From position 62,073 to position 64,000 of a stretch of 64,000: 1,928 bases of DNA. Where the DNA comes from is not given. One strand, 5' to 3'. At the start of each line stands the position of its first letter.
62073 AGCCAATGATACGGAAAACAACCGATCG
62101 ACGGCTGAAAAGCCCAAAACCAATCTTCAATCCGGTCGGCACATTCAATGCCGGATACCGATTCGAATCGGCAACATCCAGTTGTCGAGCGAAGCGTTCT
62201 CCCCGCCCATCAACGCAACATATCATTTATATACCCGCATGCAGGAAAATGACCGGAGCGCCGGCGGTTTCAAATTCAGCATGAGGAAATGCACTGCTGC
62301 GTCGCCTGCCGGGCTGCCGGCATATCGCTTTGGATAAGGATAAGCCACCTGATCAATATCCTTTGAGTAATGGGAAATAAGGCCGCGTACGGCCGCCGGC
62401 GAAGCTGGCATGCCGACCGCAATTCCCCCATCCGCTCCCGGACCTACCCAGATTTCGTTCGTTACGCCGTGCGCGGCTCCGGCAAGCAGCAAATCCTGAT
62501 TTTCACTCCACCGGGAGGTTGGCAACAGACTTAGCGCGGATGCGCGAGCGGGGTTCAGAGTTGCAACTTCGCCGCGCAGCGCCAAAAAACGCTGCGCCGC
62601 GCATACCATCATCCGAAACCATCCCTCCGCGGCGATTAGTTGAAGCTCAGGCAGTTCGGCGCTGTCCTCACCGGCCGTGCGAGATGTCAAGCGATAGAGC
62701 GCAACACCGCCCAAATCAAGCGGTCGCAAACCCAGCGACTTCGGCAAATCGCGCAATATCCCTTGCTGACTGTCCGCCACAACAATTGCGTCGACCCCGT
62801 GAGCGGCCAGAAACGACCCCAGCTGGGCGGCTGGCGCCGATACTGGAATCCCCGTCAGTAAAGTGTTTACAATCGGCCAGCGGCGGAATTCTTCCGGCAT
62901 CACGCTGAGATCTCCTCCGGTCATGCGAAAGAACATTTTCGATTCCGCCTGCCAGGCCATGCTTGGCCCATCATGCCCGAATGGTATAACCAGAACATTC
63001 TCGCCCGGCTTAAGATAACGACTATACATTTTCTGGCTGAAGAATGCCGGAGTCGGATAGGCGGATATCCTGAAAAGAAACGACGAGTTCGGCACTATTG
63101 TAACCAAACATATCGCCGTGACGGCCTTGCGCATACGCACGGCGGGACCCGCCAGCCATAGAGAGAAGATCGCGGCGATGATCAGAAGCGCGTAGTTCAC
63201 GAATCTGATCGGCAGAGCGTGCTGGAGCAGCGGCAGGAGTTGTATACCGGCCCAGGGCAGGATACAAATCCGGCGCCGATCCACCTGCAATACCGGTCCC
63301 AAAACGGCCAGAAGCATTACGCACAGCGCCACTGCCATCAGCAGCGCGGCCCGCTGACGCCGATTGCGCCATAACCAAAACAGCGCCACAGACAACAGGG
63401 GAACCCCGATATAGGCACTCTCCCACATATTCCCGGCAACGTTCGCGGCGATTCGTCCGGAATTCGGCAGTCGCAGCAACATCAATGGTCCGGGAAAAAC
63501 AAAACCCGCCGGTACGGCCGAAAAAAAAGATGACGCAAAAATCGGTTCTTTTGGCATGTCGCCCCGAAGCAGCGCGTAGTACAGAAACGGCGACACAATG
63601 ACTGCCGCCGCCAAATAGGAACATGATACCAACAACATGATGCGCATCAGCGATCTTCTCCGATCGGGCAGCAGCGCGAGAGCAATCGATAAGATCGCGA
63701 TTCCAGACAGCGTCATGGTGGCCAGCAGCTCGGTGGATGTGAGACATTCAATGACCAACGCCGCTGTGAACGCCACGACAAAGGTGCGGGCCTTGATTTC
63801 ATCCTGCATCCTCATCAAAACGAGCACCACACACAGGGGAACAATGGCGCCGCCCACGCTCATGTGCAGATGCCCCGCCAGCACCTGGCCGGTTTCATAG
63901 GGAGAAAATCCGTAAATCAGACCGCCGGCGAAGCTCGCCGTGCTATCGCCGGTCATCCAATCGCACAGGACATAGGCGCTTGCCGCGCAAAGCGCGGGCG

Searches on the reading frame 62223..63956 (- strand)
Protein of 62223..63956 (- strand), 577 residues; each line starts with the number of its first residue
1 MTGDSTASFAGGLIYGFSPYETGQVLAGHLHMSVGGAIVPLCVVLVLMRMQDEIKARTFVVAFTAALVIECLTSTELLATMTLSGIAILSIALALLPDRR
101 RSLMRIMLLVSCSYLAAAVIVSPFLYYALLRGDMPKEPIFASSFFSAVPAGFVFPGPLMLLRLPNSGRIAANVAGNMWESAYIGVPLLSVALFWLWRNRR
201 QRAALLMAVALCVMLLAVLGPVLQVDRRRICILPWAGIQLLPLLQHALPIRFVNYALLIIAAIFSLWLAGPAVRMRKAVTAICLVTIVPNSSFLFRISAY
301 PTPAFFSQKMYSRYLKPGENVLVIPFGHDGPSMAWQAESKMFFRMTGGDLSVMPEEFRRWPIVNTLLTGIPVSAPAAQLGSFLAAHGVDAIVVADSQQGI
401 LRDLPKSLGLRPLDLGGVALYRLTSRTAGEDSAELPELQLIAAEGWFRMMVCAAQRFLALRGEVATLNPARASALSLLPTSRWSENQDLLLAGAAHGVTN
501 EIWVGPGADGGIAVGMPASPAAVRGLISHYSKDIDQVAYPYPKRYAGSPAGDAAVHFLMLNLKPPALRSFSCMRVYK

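Call 39: find_encoding_contigs(protein=window:62223-63956:-, flank=10000, max_places=2)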
Protein window:62223-63956:- (577 aa): no gene with exactly this product is on record in the collection.
